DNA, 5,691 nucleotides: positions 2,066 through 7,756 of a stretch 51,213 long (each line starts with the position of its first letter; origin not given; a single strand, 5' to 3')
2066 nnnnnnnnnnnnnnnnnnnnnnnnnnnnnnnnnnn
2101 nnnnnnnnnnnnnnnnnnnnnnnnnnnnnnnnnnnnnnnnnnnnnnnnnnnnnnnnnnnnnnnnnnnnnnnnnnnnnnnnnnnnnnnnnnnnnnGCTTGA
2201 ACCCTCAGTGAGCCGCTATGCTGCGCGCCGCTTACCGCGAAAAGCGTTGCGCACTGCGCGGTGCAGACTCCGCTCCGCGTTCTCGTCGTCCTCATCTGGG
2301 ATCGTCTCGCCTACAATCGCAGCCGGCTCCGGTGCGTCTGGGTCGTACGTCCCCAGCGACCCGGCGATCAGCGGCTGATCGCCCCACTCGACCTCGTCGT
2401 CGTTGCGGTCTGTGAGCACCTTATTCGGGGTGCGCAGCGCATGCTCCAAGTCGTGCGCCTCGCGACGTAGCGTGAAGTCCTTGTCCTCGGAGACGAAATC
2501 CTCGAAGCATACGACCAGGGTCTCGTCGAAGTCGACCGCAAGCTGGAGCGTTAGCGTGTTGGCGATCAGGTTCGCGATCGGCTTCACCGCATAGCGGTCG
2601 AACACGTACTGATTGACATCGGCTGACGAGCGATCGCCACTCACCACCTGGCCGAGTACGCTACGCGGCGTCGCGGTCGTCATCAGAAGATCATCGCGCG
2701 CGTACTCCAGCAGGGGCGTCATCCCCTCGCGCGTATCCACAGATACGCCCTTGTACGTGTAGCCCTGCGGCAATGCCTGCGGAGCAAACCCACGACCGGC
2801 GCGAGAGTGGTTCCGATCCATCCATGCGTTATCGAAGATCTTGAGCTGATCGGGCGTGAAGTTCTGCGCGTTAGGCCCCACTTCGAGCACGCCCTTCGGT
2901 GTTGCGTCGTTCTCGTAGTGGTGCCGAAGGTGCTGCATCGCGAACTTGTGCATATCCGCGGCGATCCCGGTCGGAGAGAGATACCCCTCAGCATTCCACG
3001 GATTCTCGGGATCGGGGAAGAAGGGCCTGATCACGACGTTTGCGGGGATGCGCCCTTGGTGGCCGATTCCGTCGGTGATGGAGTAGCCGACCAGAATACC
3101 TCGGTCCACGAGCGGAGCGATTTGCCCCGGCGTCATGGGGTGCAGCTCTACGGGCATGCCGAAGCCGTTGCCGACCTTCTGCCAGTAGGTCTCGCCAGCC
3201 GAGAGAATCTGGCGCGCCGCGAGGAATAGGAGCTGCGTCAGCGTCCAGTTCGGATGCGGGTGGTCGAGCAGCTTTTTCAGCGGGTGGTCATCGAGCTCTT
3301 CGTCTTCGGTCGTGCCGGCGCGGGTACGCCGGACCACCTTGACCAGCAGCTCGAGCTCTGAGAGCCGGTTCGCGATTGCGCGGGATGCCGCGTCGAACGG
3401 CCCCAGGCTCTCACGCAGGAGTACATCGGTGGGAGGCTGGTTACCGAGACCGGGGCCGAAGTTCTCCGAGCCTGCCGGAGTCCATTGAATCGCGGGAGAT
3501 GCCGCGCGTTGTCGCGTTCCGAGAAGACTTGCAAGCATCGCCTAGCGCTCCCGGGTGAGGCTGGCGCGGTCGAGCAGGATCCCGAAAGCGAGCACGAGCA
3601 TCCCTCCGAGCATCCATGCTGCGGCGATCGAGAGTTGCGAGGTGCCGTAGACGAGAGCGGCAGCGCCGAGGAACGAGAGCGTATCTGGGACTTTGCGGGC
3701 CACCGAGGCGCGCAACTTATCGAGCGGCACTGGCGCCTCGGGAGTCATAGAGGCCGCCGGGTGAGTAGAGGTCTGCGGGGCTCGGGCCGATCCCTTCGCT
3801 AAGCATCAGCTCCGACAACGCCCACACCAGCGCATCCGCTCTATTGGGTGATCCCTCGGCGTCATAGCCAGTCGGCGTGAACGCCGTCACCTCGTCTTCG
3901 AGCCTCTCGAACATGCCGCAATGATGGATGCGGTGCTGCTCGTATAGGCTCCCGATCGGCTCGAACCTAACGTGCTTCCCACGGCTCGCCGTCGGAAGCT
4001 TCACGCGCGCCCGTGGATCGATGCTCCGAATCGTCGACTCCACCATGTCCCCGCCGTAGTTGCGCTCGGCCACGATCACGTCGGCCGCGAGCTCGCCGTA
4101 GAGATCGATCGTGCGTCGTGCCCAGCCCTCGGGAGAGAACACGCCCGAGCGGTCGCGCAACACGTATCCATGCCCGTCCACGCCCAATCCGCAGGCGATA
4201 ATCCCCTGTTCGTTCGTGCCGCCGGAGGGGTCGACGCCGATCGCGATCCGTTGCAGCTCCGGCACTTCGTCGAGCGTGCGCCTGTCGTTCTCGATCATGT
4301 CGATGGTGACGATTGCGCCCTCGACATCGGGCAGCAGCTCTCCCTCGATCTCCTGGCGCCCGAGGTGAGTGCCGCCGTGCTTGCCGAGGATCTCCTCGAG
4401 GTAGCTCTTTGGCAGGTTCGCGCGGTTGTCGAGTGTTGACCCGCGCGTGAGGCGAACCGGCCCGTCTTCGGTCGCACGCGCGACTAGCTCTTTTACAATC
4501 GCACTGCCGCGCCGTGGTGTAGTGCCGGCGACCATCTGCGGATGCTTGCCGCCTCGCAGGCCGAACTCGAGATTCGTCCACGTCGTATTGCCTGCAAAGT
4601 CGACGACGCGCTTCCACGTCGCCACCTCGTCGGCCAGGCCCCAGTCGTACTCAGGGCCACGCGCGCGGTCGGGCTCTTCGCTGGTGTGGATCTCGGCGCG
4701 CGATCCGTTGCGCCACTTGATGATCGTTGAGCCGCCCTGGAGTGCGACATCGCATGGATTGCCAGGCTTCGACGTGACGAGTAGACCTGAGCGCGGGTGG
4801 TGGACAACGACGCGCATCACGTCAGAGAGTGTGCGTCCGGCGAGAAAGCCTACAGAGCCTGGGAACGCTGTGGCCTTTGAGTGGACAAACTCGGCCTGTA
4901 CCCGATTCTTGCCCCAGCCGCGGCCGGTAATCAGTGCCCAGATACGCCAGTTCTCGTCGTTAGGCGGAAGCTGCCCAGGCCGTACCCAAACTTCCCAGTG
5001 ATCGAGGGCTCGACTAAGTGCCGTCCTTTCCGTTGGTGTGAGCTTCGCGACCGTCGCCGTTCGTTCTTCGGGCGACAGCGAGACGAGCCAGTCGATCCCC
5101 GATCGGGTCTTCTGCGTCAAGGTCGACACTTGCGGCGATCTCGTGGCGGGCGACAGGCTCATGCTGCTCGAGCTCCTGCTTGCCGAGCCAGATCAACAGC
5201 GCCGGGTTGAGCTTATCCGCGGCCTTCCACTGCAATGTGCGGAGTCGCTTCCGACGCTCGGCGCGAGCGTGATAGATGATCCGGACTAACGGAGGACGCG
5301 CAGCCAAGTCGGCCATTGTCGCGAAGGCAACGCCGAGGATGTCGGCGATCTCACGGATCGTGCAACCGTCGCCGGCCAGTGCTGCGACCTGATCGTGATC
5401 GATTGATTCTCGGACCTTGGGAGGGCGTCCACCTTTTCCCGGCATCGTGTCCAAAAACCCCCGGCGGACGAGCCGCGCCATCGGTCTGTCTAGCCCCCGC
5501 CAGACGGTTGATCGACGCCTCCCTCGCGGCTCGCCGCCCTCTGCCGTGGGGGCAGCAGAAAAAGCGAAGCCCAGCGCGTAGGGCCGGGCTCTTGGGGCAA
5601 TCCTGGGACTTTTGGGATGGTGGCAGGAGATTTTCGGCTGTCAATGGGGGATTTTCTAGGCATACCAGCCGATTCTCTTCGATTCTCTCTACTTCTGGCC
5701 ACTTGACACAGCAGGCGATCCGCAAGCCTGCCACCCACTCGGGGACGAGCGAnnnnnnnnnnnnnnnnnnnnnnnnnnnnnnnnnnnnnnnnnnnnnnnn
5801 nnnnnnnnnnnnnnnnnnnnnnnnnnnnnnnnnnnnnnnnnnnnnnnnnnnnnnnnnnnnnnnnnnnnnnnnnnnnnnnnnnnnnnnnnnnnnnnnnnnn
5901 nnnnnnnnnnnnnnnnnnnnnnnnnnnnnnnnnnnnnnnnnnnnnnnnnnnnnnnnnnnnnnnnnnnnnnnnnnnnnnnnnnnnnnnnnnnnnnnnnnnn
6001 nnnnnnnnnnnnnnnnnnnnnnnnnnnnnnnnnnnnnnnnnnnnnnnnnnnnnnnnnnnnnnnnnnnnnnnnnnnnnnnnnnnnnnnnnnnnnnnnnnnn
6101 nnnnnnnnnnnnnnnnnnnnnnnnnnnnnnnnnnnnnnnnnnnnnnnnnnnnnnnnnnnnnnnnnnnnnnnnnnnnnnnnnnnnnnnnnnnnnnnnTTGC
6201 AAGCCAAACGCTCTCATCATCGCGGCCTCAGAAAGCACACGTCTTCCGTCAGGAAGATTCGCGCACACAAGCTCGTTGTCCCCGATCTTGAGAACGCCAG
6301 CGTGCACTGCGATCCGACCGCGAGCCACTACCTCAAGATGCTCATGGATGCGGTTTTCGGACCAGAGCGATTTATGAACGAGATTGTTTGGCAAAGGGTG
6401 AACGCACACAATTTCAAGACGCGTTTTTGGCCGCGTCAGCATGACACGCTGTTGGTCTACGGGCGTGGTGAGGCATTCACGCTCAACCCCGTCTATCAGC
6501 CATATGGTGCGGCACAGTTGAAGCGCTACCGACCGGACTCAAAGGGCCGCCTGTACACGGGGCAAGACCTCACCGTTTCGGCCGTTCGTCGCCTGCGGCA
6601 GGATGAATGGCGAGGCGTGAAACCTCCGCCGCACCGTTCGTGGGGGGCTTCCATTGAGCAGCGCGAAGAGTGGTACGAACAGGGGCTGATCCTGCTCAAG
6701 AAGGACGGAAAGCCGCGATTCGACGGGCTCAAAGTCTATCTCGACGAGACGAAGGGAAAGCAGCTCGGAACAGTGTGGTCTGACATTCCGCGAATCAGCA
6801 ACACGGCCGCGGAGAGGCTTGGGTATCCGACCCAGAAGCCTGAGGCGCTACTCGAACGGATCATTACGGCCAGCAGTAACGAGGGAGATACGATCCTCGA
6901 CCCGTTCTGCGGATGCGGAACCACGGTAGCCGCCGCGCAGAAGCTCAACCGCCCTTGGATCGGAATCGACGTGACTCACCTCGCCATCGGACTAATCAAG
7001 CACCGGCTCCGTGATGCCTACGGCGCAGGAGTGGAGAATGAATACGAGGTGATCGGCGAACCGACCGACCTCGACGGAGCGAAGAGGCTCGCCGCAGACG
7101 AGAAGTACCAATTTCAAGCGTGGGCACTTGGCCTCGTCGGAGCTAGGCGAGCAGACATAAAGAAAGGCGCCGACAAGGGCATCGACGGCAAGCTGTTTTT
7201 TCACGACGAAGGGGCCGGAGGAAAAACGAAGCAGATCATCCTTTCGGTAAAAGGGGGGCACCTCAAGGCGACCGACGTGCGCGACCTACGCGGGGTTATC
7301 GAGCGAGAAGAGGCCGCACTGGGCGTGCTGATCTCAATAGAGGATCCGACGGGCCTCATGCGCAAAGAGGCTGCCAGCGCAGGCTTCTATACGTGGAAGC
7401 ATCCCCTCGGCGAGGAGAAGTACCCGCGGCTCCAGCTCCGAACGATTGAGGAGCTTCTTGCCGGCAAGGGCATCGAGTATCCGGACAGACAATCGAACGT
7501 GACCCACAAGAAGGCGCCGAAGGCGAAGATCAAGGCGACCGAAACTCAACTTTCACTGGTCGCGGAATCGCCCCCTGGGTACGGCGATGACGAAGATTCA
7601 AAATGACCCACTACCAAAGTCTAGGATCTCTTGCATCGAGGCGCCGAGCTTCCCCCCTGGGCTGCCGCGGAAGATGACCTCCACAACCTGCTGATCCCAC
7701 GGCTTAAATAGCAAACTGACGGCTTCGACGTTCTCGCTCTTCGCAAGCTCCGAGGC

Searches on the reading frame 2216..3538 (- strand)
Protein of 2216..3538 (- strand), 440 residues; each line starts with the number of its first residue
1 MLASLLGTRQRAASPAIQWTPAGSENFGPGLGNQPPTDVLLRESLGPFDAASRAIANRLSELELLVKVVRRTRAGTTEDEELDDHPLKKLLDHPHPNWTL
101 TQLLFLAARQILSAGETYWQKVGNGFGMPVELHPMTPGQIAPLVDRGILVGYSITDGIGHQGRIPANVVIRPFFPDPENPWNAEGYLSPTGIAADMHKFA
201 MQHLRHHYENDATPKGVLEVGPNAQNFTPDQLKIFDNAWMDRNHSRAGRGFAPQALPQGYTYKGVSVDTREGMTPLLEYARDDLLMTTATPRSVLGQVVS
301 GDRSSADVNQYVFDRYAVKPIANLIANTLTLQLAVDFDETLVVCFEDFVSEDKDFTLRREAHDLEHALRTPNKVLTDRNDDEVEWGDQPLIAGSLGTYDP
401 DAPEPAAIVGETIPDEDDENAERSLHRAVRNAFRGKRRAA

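Call 37: search_protein_families(library=pfam, max_evalue=0.001, proteins=[window:2216-3538:-])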
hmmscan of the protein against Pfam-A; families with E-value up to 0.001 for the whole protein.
window:2216-3538:- (440 aa): 1 family
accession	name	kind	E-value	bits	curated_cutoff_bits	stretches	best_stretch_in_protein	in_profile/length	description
PF04860.17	Phage_portal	-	1.3e-24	87.4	39.1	1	50-338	5-278/321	Phage portal protein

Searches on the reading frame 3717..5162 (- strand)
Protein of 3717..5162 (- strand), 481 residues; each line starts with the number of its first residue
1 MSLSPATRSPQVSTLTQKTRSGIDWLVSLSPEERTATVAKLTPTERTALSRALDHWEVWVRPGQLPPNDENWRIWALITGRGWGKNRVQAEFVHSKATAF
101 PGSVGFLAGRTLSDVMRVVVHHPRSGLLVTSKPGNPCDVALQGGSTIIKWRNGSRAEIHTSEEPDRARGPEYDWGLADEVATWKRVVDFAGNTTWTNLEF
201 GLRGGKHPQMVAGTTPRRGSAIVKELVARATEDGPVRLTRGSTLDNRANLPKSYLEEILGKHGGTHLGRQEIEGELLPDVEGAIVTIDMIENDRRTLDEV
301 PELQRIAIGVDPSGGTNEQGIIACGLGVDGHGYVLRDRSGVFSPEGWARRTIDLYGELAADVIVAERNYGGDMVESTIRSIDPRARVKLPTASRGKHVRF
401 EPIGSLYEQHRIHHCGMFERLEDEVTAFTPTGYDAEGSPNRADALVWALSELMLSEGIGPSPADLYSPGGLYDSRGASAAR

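Call 37: search_protein_families(library=pfam, max_evalue=0.001, proteins=[window:3717-5162:-])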
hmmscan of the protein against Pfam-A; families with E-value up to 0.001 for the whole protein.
window:3717-5162:- (481 aa): 2 families
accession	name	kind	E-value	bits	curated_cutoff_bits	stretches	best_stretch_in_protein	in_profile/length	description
PF17289.8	Terminase_6C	-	1.6e-09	38.4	22.6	1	308-451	1-154/155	Terminase RNaseH-like domain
PF03237.21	Terminase_6N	-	1.1e-05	25.7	22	1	79-284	4-207/215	Terminase large subunit, T4likevirus-type, N-terminal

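Call 79: search_dna_similar(query=window:3717-5162:-, collection=phages, mode=protein, max_rows=15, max_evalue=1e-10)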
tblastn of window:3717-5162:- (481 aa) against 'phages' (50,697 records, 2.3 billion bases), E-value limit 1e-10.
Records with a match: 262; places in all: 265; records where one place covers at least 80% of the query: 97.
Best place of each record, by identity: <60% 262.
By first word of the organism name: Gordonia 68; Vibrio 64; Microbacterium 50; Arthrobacter 18; Caulobacter 6; Escherichia 6; Streptomyces 5; Salinibacter 5; Pseudomonas 5; Bacteriophage 4; and 18 more.
By host as written in the record: - 62; Gordonia terrae 3612 57; Microbacterium foliorum NRRL B-24224 31; Microbacterium foliorum NRRL B-24224 SEA 12; Arthrobacter globiformis B-2979 8; Gordonia terrae CAG3 7; Microbacterium paraoxydans NRRL B-14843 5; Escherichia coli K-12 5; and 46 more.
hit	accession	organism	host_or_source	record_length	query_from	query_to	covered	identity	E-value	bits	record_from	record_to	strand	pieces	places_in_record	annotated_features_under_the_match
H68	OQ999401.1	Actinomycetia phage DSL-LC01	Actinomycetia bacterium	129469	20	454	90%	39.0%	1e-76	267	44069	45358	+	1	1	terminase large subunit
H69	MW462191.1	Bacteriophage sp.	freshwater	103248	40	460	88%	39.6%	1e-77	270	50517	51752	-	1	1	terminase protein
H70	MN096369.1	Gordonia phage Phendrix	Gordonia terrae 3612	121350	16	454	91%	37.7%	2e-67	240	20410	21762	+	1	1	60: terminase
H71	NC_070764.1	Gordonia phage Phendrix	Gordonia terrae 3612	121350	16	454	91%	37.7%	2e-67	240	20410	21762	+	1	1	60: terminase large subunit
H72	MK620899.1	Gordonia phage GodonK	Gordonia terrae 3612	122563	16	454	91%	37.7%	2e-67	240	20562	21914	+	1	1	61: terminase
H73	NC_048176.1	Gordonia phage GodonK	Gordonia terrae 3612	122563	16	454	91%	37.7%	2e-67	240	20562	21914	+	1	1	61: terminase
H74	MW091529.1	Bacteriophage sp. 103231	sewage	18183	13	454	92%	37.3%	5e-73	256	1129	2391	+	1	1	DNA-packaging protein | hypothetical protein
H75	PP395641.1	Microcystis phage Mae-JY09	Microcystis aeruginosa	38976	61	457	83%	40.6%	3e-72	254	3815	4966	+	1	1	terminase large subunit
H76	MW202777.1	Caudoviricetes sp.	Manatee Spring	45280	29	456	89%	37.6%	3e-73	257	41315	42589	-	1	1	large terminase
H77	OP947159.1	Desulfofustis phage LS06-2018-MD02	-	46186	28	452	88%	37.0%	1e-74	261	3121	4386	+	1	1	terminase large subunit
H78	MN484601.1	Gordonia phage Sixama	Gordonia terrae 3612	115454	38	455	87%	37.6%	5e-63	227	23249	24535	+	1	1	62: terminase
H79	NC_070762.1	Gordonia phage Sixama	Gordonia terrae 3612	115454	38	455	87%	37.6%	5e-63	227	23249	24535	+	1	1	62: terminase large subunit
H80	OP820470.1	Gordonia phage Mareelih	Gordonia terrae CAG3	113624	38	455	87%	37.4%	3e-63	228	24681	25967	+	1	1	67: terminase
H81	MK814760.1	Gordonia phage Forza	Gordonia terrae 3612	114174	38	455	87%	37.4%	3e-63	228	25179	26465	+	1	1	69: terminase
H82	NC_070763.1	Gordonia phage Forza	Gordonia terrae 3612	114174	38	455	87%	37.4%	3e-63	228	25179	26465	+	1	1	69: terminase large subunit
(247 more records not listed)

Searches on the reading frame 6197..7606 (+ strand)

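Call 37: search_protein_families(library=pfam, max_evalue=0.001, proteins=[window:6197-7606:+])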
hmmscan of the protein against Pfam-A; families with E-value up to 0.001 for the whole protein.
window:6197-7606:+ (469 aa): 3 families
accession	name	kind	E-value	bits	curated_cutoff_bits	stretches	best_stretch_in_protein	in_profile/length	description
PF01555.25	N6_N4_Mtase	-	9.9e-33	114.4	26.7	1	36-260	51-212/221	DNA methylase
PF22722.2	NA-iREase1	-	4.9e-07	30.1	27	1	314-421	12-105/106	NACHT-associated inactive Restriction Endonuclease 1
PF04471.18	Mrr_cat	-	0.00099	19.7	21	0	320-393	27-98/115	Restriction endonuclease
